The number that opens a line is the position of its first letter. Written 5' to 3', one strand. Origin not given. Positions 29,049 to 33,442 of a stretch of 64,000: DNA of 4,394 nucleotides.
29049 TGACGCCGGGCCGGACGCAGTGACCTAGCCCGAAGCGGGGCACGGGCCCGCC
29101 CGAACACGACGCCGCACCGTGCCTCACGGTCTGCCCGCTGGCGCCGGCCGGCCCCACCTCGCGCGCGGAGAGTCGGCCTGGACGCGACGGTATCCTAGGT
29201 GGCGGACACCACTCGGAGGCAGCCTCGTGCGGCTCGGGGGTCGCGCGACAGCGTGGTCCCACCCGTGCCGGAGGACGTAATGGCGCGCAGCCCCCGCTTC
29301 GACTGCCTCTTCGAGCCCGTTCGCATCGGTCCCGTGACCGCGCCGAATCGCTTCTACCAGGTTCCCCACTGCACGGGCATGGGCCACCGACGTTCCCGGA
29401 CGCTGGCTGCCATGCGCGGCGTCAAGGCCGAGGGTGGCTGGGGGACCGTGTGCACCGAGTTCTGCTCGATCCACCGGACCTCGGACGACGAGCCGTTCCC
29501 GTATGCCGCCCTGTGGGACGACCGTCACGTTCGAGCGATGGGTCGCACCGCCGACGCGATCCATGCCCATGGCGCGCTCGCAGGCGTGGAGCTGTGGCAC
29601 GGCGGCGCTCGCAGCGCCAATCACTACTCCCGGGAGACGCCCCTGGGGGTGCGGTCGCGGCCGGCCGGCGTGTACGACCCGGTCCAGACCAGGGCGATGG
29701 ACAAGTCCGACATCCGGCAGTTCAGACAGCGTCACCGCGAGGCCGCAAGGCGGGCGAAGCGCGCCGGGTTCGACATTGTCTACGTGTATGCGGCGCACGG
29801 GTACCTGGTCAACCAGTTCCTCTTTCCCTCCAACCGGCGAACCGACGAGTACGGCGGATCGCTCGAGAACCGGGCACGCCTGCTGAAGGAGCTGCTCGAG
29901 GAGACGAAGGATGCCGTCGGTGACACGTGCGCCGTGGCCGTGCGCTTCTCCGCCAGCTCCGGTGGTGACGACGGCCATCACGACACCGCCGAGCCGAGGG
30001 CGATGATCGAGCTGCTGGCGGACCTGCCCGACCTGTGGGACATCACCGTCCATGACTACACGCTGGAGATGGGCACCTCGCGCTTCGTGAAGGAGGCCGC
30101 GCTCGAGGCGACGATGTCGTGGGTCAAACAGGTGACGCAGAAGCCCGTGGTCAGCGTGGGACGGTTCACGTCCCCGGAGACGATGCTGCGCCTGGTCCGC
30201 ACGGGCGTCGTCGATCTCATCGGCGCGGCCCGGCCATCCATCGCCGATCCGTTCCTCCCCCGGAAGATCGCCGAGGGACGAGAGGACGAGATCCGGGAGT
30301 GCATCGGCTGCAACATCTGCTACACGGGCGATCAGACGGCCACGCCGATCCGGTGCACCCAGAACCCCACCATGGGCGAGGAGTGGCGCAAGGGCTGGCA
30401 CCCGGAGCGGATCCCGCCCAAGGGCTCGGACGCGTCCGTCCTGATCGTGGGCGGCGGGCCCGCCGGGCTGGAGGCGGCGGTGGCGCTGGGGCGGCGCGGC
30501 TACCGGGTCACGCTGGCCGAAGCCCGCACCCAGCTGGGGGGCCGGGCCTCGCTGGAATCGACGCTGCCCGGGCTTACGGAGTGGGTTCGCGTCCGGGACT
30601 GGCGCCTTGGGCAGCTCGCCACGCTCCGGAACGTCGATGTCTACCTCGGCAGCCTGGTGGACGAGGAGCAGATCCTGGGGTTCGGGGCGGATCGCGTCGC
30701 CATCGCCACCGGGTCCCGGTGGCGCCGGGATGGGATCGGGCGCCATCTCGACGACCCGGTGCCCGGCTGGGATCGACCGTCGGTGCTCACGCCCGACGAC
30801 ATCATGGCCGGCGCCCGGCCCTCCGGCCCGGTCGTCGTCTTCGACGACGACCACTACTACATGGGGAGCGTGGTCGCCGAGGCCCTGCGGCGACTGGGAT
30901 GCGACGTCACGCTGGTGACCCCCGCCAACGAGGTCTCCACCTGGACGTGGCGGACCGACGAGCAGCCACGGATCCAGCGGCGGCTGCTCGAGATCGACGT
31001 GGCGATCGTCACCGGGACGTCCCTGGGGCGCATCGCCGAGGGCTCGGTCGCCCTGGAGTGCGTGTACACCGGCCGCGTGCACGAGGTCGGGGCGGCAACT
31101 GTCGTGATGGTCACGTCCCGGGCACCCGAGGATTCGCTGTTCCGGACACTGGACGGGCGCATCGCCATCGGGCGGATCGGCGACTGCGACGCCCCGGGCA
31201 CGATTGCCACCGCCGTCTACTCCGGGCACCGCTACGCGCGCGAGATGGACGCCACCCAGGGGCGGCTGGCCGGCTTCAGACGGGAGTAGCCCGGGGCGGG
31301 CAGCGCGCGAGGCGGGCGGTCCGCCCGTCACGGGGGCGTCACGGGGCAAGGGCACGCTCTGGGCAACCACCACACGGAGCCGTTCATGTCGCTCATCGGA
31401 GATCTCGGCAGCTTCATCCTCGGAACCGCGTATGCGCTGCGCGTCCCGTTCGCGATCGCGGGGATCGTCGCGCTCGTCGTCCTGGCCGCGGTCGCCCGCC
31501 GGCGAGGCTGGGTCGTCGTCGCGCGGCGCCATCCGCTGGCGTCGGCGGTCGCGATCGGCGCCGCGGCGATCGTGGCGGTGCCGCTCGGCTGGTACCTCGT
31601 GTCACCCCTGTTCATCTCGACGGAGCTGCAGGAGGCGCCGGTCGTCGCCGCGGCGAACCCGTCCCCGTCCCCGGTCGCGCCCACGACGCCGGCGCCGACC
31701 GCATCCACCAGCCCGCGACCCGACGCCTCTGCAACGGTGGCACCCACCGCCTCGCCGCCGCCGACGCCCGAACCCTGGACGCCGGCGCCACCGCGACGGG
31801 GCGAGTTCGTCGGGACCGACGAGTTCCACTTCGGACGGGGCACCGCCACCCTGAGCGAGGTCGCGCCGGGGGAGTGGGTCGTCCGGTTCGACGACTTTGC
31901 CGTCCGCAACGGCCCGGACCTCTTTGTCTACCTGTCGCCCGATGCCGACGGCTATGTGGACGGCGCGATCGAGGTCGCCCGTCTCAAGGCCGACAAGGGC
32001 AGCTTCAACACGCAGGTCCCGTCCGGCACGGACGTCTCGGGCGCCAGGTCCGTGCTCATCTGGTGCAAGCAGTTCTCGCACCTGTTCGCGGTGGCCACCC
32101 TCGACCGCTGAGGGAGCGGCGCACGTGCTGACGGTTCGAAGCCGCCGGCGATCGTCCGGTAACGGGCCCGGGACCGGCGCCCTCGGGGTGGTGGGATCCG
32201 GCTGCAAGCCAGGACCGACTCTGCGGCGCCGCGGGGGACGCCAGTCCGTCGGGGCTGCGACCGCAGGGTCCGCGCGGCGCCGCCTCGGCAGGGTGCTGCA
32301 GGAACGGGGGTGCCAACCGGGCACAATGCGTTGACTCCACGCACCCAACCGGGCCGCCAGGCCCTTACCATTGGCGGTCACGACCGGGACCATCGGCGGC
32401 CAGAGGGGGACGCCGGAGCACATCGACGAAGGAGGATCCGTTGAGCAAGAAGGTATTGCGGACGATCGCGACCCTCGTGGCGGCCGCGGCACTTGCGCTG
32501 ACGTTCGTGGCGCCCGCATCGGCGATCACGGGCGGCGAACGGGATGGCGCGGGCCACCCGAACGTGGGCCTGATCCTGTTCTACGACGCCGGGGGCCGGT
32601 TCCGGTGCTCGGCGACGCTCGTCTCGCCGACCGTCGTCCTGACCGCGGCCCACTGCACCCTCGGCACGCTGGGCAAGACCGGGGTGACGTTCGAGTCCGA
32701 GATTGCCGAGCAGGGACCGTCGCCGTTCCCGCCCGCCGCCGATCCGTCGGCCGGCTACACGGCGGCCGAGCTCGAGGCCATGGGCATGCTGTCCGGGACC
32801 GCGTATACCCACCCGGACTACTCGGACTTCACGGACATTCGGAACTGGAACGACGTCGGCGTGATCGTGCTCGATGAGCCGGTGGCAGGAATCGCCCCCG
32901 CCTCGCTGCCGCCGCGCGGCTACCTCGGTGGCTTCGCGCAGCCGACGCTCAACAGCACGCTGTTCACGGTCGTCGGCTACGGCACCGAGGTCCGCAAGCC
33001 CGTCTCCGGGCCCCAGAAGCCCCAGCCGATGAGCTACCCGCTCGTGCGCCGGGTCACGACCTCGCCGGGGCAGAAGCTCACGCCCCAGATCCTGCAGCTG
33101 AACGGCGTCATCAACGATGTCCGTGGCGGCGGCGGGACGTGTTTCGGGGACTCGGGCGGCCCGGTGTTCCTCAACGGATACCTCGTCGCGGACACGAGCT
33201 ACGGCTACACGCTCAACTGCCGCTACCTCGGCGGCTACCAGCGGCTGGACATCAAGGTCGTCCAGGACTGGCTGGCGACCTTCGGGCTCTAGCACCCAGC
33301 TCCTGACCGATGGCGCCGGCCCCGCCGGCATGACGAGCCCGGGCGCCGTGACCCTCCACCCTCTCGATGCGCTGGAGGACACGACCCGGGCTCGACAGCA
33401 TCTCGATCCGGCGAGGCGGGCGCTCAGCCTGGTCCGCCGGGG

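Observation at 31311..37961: Two nearly identical 820-bp direct repeats (each a complete DM13 gene) bracket a 5-kb patchwork segment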

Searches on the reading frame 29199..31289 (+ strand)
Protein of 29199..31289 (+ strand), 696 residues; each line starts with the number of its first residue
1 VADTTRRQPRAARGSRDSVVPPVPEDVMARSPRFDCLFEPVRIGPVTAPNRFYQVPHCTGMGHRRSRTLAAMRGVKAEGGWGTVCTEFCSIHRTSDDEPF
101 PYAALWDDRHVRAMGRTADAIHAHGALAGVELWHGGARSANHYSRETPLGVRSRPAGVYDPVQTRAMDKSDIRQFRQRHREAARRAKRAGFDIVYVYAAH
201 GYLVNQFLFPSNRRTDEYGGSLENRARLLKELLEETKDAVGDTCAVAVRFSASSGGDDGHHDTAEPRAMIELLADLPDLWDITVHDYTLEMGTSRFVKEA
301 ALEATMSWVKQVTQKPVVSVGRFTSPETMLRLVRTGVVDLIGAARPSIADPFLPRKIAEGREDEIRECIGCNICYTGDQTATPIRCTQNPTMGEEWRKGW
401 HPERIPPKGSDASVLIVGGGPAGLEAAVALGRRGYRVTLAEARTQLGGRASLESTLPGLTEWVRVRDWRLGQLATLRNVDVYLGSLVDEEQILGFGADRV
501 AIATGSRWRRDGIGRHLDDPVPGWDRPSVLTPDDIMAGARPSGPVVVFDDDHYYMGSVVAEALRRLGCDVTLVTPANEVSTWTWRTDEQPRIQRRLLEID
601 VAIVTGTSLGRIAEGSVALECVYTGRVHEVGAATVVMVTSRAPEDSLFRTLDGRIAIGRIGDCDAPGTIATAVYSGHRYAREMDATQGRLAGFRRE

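Call 5: search_protein_families(library=pfam, proteins=[window:29199-31289:+], max_evalue=0.01)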
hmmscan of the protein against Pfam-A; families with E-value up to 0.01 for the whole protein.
window:29199-31289:+ (696 aa): 14 families
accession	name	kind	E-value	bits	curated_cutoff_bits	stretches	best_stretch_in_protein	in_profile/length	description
PF00724.26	Oxidored_FMN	-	3e-73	247.5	27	1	37-364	2-342/342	NADH:flavin oxidoreductase / NADH oxidase family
PF07992.20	Pyr_redox_2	-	2.2e-15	57.3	26.1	2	413-510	2-113/291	Pyridine nucleotide-disulphide oxidoreductase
PF00070.33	Pyr_redox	-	4.2e-11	43.6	22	2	413-447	1-35/82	Pyridine nucleotide-disulphide oxidoreductase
PF13450.12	NAD_binding_8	-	5.4e-11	43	21.9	1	416-458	1-42/68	NAD(P)-binding Rossmann-like domain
PF22620.2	OYE-like_second_a-b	-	2.8e-09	37.5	25.5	1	530-624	1-95/128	OYE-like second alpha/beta domain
PF12831.13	FAD_oxidored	-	2e-08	34.4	27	1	414-460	2-48/416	FAD dependent oxidoreductase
PF01134.28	GIDA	-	4e-05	23.3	22.1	1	414-445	2-33/391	Glucose inhibited division protein A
PF01494.25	FAD_binding_3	-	4.3e-05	23.4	22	1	412-444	2-34/349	FAD binding domain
PF01266.30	DAO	-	7.4e-05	22.9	27.9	1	414-451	2-39/353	FAD dependent oxidoreductase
PF00890.30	FAD_binding_2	-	9e-05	22.3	20.4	1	414-449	2-37/414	FAD binding domain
PF03486.20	HI0933_like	-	0.00014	21.9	50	1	413-447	2-36/244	HI0933-like protein Rossmann domain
PF01946.23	Thi4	-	0.00041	20.1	26.2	1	412-450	18-57/235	Thi4 family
PF13738.12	Pyr_redox_3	-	0.00095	18.9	30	0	411-446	164-199/305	Pyridine nucleotide-disulphide oxidoreductase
PF01593.30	Amino_oxidase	-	0.0085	15.8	19.8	1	422-451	2-31/443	Flavin containing amine oxidoreductase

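Call 36: find_homologous_proteins(query=window:29199-31286:+, max_evalue=1e-100)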
Query window:29199-31286:+ (696 aa): 8000 proteins with E <= 1e-100 among 8000 candidates; the best 120 are listed.
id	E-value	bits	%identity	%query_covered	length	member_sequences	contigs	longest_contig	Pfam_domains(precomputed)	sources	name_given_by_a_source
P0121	0.0e+0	1543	100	96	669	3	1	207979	PF00724.27,PF13450.13,PF07992.21,PF00070.34,PF22620.3,PF12831.14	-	-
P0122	0.0e+0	1386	89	96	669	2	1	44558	PF00724.27,PF13450.13,PF07992.21,PF00070.34,PF22620.3,PF12831.14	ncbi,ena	-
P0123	0.0e+0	1309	84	96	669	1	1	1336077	PF00724.27,PF13450.13,PF07992.21,PF00070.34,PF22620.3,PF03486.21,PF12831.14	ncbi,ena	-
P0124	0.0e+0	1297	83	96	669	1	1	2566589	PF00724.27,PF13450.13,PF07992.21,PF00070.34,PF22620.3,PF12831.14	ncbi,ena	-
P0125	0.0e+0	1227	79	96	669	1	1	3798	PF00724.27,PF13450.13,PF07992.21,PF00070.34,PF22620.3,PF12831.14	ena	-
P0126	0.0e+0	1224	80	96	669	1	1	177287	PF00724.27,PF13450.13,PF07992.21,PF00070.34,PF22620.3,PF03486.21,PF12831.14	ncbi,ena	-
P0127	0.0e+0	1216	78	96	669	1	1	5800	PF00724.27,PF13450.13,PF07992.21,PF00070.34,PF22620.3,PF03486.21,PF12831.14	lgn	-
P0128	0.0e+0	1211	78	96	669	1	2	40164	PF00724.27,PF13450.13,PF07992.21,PF00070.34,PF22620.3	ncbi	ncbi:MAG: FAD-dependent oxidoreductase [Acidimicrobiia bacterium]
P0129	0.0e+0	1210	77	96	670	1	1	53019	PF00724.27,PF13450.13,PF07992.21,PF00070.34,PF22620.3,PF01134.29,PF12831.14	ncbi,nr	ncbi:MAG: FAD-dependent oxidoreductase [bacterium]|nr:FAD-dependent oxidoreductase [bacterium]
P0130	0.0e+0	1198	78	96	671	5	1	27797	PF00724.27,PF13450.13,PF07992.21,PF00070.34,PF22620.3,PF03486.21,PF12831.14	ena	-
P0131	0.0e+0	1192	77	96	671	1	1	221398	PF00724.27,PF13450.13,PF07992.21,PF00070.34,PF22620.3,PF03486.21,PF12831.14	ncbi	-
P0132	0.0e+0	1190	77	96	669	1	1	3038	PF00724.27,PF13450.13,PF07992.21,PF00070.34,PF03486.21,PF12831.14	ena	-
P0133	0.0e+0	1189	76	96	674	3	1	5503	PF00724.27,PF13450.13,PF07992.21,PF00070.34,PF22620.3,PF03486.21,PF12831.14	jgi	jgi:dimethylamine/trimethylamine dehydrogenase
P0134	0.0e+0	1186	78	95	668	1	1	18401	PF00724.27,PF13450.13,PF07992.21,PF00070.34,PF22620.3,PF03486.21,PF12831.14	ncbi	ncbi:MAG: FAD-dependent oxidoreductase [Acidimicrobiia bacterium]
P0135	0.0e+0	1186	77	96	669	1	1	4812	PF00724.27,PF13450.13,PF07992.21,PF00070.34,PF22620.3,PF12831.14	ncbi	-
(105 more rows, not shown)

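Call 37: find_encoding_contigs(protein=P0122, flank=10000, max_places=3)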
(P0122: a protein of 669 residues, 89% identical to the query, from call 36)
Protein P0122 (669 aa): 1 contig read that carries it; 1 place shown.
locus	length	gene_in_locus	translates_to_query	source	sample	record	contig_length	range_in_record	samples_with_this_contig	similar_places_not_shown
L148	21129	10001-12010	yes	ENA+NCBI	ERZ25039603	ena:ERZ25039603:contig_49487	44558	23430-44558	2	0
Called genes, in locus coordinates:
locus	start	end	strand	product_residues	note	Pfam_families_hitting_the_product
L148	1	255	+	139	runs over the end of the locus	-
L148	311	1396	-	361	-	PF00586:AIRS, PF02769:AIRS_C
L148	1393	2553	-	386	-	PF01924:HypD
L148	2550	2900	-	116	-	PF01455:HupF_HypC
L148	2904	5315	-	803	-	PF00708:Acylphosphatase, PF07503:zf-HYPF, PF01300:Sua5_yciO_yrdC, PF17788:HypF_C, PF22521:HypF_C_2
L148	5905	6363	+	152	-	PF02126:PTE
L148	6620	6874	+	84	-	-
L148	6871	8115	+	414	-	PF12831:FAD_oxidored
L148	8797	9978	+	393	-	PF00106:adh_short, PF13561:adh_short_C2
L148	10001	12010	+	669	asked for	PF00724:Oxidored_FMN, PF00070:Pyr_redox (faint), PF07992:Pyr_redox_2, PF12831:FAD_oxidored (weak), PF13450:NAD_binding_8, PF22620:OYE-like_second_a-b, PF07992:Pyr_redox_2 (weak)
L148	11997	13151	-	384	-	PF01979:Amidohydro_1, PF07969:Amidohydro_3 (faint)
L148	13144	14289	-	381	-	PF01208:URO-D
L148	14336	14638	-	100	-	-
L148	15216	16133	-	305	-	PF02311:AraC_binding, PF07883:Cupin_2, PF14525:AraC_binding_2 (weak), PF00165:HTH_AraC (weak), PF12833:HTH_18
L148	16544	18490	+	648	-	PF00724:Oxidored_FMN, PF00070:Pyr_redox (faint), PF07992:Pyr_redox_2, PF12831:FAD_oxidored (weak), PF13450:NAD_binding_8 (weak)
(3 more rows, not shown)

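Call 38: find_encoding_contigs(protein=P0123, flank=10000, max_places=3)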
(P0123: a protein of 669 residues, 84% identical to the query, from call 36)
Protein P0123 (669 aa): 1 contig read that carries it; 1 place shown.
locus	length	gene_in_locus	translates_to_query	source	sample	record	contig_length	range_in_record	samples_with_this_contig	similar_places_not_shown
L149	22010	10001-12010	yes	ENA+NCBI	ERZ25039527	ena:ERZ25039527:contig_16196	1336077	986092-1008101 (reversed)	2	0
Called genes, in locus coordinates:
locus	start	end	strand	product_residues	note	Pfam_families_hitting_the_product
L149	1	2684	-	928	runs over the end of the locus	-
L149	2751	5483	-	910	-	PF02629:CoA_binding, PF13380:CoA_binding_2, PF13607:Succ_CoA_lig, PF19045:Ligase_CoA_2, PF13549:ATP-grasp_5, PF13302:Acetyltransf_3, PF00583:Acetyltransf_1 (weak)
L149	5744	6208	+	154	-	PF07884:VKOR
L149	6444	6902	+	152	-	PF04314:LpqE-like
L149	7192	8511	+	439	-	PF02630:SCO1-SenC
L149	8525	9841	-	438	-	PF07690:MFS_1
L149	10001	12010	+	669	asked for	PF00724:Oxidored_FMN, PF00070:Pyr_redox (faint), PF03486:HI0933_like (faint), PF07992:Pyr_redox_2, PF12831:FAD_oxidored (weak), PF13450:NAD_binding_8 (weak), PF22620:OYE-like_second_a-b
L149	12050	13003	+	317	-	PF00296:Bac_luciferase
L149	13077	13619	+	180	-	PF13404:HTH_AsnC-type, PF13412:HTH_24, PF22451:NirdL-like_HTH (weak), PF01037:AsnC_trans_reg, PF22482:AsnC_trans_reg_3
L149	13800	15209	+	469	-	PF05140:ResB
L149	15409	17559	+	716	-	PF12437:GSIII_N, PF00120:Gln-synt_C, PF18318:Gln-synt_C-ter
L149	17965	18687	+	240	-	PF13560:HTH_31 (weak)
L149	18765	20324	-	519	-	PF00239:Resolvase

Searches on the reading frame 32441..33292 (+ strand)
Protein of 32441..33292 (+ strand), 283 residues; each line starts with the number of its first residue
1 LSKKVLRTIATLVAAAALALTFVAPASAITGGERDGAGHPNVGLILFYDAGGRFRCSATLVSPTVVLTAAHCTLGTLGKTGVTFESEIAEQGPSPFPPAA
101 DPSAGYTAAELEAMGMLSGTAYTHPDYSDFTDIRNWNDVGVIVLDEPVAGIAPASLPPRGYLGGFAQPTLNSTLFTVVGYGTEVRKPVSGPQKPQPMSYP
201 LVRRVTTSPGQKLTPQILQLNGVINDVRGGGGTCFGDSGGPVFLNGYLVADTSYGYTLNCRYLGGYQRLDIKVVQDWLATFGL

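Call 5: search_protein_families(library=pfam, proteins=[window:32441-33292:+], max_evalue=0.01)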
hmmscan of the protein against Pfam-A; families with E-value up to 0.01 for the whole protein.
window:32441-33292:+ (283 aa): 1 family
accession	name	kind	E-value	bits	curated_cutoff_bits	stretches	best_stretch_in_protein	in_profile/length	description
PF00089.32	Trypsin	-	5.7e-14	52.9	20.6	2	121-277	74-219/220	Trypsin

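Call 17: find_encoding_contigs(protein=window:32441-33292:+, flank=10000, max_places=10)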
Protein window:32441-33292:+ (283 aa): 2 contigs read that carry it; 2 places shown.
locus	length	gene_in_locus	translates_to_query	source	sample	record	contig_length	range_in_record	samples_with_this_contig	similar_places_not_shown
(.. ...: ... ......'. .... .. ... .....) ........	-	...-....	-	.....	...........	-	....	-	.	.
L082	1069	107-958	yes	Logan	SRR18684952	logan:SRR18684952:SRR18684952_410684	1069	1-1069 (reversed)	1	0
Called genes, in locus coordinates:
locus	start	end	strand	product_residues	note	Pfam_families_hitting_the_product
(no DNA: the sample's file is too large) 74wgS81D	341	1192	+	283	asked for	PF00089:Trypsin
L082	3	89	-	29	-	?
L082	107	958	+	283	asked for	PF00089:Trypsin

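Call 43: find_homologous_proteins(query=window:32441-33289:+, max_evalue=1e-40)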
Query window:32441-33289:+ (283 aa): 2509 proteins with E <= 1e-40 among 8000 candidates; the best 120 are listed.
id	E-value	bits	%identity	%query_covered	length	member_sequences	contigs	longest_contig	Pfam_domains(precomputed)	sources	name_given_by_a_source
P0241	2.4e-186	636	100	100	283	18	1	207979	PF00089.33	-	-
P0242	3.0e-180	616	97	100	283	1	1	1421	PF00089.33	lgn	-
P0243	3.3e-169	580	90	100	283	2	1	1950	PF00089.33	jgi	jgi:hypothetical protein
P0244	1.8e-168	577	90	100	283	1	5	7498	PF00089.33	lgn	-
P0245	4.8e-168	576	90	100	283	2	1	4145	PF00089.33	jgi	jgi:Trypsin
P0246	4.9e-167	573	90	100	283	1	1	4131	PF00089.33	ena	-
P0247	1.2e-166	571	89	100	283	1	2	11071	PF00089.33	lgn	-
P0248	2.7e-166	570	89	100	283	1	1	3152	PF00089.33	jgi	jgi:hypothetical protein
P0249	1.7e-163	561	88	100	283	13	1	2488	PF00089.33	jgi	jgi:secreted trypsin-like serine protease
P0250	3.0e-162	557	87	100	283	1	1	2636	PF00089.33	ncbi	ncbi:MAG TPA: trypsin-like serine protease [Candidatus Limnocylindrales bacterium]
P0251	3.3e-162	557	87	100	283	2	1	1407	PF00089.33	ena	-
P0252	1.2e-158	545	86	100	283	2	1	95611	PF00089.33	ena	-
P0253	4.2e-156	537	83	100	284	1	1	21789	PF00089.33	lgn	-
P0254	7.0e-150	516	82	99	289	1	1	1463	PF00089.33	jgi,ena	-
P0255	4.6e-145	500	80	100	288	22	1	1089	PF00089.33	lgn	-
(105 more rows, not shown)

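Call 44: find_encoding_contigs(protein=P0247, flank=10000, max_places=3)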
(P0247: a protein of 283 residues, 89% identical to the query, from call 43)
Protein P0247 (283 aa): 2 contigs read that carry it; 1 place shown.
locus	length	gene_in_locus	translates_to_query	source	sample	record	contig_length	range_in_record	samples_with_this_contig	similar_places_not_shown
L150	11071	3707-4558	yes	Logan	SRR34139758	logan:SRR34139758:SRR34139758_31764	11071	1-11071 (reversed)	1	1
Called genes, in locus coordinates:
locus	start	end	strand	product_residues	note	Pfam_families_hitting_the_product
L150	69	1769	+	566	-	PF02776:TPP_enzyme_N, PF00205:TPP_enzyme_M, PF02775:TPP_enzyme_C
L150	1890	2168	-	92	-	PF02148:zf-UBP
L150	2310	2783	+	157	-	-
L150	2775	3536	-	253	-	PF04191:PEMT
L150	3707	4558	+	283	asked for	PF00089:Trypsin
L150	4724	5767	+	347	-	-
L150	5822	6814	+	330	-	PF23404:FAZ1_C (weak), PF00990:GGDEF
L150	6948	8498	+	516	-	PF06253:MTTB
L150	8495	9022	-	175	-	PF00149:Metallophos, PF12850:Metallophos_2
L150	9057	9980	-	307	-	PF01522:Polysacc_deac_1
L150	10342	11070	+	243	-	?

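Call 45: find_encoding_contigs(protein=P0244, flank=10000, max_places=5)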
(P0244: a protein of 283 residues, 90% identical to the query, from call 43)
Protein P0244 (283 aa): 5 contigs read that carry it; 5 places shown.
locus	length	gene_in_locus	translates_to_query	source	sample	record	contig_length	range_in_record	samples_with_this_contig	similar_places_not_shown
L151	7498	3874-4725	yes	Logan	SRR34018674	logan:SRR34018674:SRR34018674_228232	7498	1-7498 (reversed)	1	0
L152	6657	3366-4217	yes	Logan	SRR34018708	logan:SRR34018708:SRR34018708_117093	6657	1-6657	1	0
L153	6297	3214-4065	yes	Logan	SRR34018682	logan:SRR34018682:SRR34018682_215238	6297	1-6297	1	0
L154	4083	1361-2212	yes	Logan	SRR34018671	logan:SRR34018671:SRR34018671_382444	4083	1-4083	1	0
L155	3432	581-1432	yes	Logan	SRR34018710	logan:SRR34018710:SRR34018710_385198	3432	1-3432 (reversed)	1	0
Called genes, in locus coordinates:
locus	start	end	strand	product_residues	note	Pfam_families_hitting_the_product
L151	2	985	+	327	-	?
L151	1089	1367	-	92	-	PF02148:zf-UBP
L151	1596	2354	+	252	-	-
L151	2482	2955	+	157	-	-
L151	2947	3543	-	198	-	PF04191:PEMT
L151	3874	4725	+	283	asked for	PF00089:Trypsin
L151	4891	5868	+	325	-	-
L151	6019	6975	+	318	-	PF23404:FAZ1_C (weak), PF00990:GGDEF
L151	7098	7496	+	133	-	?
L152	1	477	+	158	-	?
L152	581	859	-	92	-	PF02148:zf-UBP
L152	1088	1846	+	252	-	-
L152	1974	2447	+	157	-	-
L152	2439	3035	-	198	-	PF04191:PEMT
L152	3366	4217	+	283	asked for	PF00089:Trypsin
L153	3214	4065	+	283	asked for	PF00089:Trypsin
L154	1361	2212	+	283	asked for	PF00089:Trypsin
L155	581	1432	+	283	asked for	PF00089:Trypsin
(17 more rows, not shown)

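Call 47: search_protein_families(library=pfam, proteins=[L151:4891-5868:+], max_evalue=0.01)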
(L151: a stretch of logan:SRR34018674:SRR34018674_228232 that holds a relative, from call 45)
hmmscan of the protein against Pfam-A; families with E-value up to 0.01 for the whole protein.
L151:4891-5868:+ (325 aa): 0 families

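Call 53: search_protein_families(library=ncbifam, proteins=[window:32441-33292:+], max_evalue=0.001)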
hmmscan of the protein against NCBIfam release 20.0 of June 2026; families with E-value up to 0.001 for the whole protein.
window:32441-33292:+ (283 aa): 0 families
